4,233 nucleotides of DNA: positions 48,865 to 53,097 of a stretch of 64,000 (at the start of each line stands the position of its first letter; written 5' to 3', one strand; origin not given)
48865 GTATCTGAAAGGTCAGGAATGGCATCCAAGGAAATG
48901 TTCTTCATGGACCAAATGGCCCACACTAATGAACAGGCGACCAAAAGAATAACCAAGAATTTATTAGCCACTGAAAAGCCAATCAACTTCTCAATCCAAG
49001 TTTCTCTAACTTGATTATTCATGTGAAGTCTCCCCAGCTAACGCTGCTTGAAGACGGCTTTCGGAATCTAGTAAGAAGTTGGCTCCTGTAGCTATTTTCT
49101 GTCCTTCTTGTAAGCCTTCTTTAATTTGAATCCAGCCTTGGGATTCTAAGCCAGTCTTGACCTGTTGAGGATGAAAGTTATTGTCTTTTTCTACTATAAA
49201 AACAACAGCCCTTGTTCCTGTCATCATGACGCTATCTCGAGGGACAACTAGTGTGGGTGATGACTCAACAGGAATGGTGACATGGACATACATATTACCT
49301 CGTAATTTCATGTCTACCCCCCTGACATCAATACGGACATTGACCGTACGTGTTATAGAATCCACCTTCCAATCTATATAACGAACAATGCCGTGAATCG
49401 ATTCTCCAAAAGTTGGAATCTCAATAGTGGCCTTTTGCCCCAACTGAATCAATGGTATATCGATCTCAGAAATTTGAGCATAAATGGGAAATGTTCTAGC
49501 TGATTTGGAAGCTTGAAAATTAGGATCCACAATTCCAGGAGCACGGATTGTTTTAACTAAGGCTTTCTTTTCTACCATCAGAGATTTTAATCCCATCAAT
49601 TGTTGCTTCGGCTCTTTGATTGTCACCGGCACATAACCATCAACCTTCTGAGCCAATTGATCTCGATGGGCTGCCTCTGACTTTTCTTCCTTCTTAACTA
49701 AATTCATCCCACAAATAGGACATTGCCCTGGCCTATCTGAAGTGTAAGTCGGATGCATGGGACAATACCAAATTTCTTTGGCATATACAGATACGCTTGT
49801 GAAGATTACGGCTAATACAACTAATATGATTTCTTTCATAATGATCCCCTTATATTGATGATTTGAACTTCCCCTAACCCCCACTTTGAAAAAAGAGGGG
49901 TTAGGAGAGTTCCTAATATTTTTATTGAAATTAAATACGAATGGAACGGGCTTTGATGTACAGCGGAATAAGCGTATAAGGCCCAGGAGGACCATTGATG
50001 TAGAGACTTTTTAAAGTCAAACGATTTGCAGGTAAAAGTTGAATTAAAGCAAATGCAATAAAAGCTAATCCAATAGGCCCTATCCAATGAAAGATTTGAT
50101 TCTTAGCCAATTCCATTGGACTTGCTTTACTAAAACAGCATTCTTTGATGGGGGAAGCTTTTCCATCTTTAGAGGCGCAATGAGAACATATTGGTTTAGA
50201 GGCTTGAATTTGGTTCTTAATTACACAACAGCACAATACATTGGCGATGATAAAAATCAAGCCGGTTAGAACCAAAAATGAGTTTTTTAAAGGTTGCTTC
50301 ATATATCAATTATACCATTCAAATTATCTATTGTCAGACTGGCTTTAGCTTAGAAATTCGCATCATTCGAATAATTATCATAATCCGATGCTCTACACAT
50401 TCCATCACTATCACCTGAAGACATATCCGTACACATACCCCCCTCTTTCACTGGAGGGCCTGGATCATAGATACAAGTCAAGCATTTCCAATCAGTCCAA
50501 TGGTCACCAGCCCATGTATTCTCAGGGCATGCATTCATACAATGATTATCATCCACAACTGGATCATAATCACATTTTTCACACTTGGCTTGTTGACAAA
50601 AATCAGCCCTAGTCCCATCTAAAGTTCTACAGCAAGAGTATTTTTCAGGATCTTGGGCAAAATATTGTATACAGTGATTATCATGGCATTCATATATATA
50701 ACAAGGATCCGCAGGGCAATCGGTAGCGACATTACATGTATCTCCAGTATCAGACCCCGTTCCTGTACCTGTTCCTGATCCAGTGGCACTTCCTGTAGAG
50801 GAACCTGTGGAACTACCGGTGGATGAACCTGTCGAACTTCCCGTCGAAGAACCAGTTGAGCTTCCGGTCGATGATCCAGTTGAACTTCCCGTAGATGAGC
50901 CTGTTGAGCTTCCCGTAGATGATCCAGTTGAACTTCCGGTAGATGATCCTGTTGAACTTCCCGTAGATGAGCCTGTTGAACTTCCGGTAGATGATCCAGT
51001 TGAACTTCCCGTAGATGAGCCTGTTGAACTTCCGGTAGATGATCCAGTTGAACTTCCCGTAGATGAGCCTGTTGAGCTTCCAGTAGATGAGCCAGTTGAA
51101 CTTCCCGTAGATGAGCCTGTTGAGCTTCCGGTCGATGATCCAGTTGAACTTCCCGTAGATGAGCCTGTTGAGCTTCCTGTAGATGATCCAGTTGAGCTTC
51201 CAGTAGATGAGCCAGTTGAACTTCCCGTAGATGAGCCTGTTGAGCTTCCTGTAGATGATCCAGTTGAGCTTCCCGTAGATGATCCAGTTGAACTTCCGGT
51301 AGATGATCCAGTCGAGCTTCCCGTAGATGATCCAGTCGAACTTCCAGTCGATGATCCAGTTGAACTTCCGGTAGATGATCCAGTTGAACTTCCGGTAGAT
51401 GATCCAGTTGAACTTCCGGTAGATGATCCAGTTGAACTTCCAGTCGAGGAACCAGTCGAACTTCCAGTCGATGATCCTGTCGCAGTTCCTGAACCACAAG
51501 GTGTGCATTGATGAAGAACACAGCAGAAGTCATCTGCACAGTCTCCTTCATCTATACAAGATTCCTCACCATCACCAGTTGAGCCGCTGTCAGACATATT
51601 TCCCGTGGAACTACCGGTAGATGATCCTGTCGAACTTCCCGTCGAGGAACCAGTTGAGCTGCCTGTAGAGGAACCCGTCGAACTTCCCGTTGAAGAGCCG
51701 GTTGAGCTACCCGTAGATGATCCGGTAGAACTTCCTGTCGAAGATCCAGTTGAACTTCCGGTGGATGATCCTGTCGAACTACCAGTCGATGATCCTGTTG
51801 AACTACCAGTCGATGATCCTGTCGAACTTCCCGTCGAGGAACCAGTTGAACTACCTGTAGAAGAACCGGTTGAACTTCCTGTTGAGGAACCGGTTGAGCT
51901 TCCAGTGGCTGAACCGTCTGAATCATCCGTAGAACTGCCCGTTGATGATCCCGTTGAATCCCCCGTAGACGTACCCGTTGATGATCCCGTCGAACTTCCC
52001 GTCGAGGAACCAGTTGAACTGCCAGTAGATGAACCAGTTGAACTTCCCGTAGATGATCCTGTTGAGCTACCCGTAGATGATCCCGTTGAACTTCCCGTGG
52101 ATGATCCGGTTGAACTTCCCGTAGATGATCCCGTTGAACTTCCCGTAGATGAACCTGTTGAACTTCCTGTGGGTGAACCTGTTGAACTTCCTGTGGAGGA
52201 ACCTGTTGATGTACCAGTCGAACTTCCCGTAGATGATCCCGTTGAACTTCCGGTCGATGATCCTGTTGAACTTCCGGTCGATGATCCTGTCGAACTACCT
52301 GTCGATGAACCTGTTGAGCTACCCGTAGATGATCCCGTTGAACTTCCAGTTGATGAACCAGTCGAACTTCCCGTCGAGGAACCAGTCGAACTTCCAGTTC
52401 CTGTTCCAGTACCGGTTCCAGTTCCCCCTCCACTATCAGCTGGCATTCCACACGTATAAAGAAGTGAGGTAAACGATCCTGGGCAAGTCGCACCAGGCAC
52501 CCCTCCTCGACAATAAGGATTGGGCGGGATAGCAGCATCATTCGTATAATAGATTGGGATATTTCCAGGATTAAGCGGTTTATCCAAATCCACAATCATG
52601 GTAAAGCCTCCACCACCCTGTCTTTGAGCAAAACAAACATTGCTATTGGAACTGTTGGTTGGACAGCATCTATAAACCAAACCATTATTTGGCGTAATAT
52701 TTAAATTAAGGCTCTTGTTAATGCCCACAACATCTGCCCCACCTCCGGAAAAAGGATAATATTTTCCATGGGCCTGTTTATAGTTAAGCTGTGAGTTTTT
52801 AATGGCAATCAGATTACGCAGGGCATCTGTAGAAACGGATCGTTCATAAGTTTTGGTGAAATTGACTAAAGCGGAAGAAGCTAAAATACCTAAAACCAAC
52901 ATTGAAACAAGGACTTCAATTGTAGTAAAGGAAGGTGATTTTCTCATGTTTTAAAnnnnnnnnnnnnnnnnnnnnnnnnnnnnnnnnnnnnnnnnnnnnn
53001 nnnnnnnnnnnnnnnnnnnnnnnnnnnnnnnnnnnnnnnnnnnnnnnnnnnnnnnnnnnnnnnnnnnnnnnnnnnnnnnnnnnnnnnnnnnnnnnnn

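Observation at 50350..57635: Two giant mucin-like type IV pilin-family proteins transcribed divergently from a pair of PilT-family ATPases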

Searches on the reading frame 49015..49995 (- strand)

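Call 3: search_protein_families(library=pfam, proteins=[window:49015-49995:-], max_evalue=1)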
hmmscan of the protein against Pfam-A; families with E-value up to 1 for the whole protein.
window:49015-49995:- (326 aa): 6 families
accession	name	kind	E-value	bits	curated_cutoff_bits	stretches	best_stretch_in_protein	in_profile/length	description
PF19335.5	HMBD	-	3.7e-14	52.8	23.6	1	76-102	2-28/28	Heavy metal binding domain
PF16576.10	HlyD_D23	-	6.4e-12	45.6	30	1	171-237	147-214/214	Barrel-sandwich domain of CusB or HlyD membrane-fusion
PF13437.12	HlyD_3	-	0.0038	18.4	22.2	1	168-226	35-95/106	HlyD family secretion protein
PF03119.21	DNA_ligase_ZBD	-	0.028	14.7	25.8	1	91-111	1-19/27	NAD-dependent DNA ligase C4 zinc finger domain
PF13878.12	zf-C2H2_3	-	0.11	12.7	27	1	91-111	15-35/40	zinc-finger of acetyl-transferase ESCO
PF16831.10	CssAB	-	0.14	13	23.6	1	211-263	5-55/129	CS6 fimbrial subunits A and B, Coli surface antigen 6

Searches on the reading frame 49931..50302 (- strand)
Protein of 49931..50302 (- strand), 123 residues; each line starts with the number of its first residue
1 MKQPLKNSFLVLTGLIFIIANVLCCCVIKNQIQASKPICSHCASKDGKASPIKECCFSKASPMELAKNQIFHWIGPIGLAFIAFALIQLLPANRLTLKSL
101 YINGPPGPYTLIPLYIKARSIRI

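Call 3: search_protein_families(library=pfam, proteins=[window:49931-50302:-], max_evalue=1)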
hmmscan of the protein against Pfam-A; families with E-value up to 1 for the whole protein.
window:49931-50302:- (123 aa): 0 families

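Call 4: search_protein_families(library=ncbifam, proteins=[window:49931-50302:-], max_evalue=1)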
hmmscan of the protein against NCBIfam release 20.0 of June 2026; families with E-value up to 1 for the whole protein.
window:49931-50302:- (123 aa): 0 families

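Call 57: find_encoding_contigs(protein=window:49931-50302:-, flank=10000, max_places=4)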
Protein window:49931-50302:- (123 aa): 2 contigs read that carry it; 2 places shown.
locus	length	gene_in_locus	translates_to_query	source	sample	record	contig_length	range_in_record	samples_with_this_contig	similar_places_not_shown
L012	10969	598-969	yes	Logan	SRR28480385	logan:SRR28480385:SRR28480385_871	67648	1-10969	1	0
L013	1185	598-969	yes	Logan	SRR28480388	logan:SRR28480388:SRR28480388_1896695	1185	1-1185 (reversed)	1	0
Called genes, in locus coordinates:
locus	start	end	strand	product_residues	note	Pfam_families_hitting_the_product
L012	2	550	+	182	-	?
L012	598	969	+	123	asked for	-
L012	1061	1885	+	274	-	PF19335:HMBD, PF25954:Beta-barrel_RND_2, PF25975:CzcB_C, PF25989:YknX_C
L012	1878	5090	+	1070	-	PF00873:ACR_tran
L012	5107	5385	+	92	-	PF04945:YHS (weak), PF24273:TRASH_HVO_1752_C (weak)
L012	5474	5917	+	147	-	-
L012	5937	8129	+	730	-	PF19335:HMBD, PF00122:E1-E2_ATPase, PF00702:Hydrolase, PF08282:Hydrolase_3 (weak)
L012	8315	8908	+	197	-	PF02798:GST_N, PF13417:GST_N_3 (weak), PF13409:GST_N_2, PF00043:GST_C, PF13410:GST_C_2 (weak)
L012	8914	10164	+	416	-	PF05977:MFS_3, PF07690:MFS_1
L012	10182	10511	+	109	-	PF04342:DMT_6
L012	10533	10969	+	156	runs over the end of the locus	PF23477:zf_Tbcl_2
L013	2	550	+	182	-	?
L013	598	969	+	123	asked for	-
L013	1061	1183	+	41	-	?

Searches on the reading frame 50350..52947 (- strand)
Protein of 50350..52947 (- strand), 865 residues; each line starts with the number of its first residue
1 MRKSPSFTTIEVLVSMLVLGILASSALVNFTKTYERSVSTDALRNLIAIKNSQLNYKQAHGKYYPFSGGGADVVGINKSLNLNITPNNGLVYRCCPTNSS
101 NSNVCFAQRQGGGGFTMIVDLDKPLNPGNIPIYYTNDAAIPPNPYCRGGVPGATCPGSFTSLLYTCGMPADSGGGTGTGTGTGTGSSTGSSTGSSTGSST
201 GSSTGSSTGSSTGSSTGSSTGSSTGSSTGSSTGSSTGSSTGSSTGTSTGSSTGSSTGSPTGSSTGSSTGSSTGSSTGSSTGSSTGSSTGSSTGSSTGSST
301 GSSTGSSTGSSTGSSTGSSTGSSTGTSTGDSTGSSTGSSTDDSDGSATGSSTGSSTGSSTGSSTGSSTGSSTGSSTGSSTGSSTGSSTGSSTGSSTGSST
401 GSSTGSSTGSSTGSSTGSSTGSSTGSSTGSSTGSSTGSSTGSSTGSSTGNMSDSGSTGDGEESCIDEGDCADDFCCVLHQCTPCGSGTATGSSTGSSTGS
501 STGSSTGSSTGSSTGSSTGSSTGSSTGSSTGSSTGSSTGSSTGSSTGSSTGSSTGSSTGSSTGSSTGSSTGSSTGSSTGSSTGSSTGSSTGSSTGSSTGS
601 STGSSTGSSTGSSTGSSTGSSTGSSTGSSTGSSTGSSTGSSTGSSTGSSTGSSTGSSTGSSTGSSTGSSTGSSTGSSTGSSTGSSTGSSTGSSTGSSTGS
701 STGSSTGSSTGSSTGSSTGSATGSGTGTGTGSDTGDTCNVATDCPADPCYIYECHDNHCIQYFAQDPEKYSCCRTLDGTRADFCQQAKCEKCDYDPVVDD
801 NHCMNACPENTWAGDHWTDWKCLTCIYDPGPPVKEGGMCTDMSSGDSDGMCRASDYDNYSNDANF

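Call 3: search_protein_families(library=pfam, proteins=[window:50350-52947:-], max_evalue=1)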
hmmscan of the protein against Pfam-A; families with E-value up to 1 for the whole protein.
window:50350-52947:- (865 aa): 1 family
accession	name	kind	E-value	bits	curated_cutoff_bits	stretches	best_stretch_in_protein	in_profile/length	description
PF07963.17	N_methyl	-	0.019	15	21.2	1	1-27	1-27/27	Prokaryotic N-terminal methylation motif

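Call 4: search_protein_families(library=ncbifam, proteins=[window:50350-52947:-], max_evalue=1)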
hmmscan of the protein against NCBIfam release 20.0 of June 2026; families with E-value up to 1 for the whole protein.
window:50350-52947:- (865 aa): 7 families
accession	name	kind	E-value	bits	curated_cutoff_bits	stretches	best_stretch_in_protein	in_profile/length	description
NF004270.2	PRK05687.2-1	equivalog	2.5e-08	33.8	180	0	611-611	70-70/223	flagellar assembly protein FliH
NF009925.1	PRK13386.1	equivalog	3.4e-07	29.8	192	0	607-607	66-66/228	flagellar assembly protein FliH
NF004267.1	PRK05687.1-3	equivalog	9.7e-06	24.9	293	0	405-434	87-116/266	flagellar assembly protein FliH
NF041013.1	T4P_ComGE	equivalog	0.0011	19.1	49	1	6-62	5-61/83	competence type IV pilus minor pilin ComGE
TIGR01710.1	typeII_sec_gspG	equivalog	0.002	18.1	88.85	1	7-69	3-64/134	type II secretion system major pseudopilin GspG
TIGR02523.1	type_IV_pilV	equivalog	0.006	17.1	52.2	1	7-48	4-47/139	type IV pilus modification protein PilV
TIGR01708.2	typeII_sec_gspH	equivalog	0.27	11.2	80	1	7-44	4-42/169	type II secretion system minor pseudopilin GspH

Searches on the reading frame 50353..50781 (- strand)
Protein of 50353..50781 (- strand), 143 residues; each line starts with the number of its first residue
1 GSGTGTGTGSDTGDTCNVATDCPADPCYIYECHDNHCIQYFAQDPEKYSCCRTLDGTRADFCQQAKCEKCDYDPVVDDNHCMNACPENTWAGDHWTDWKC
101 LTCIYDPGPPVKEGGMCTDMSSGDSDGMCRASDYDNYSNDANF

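Call 25: search_protein_families(library=pfam, proteins=[window:50353-50781:-], max_evalue=1)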
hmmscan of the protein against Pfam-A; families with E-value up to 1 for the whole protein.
seq(143 aa): 0 families
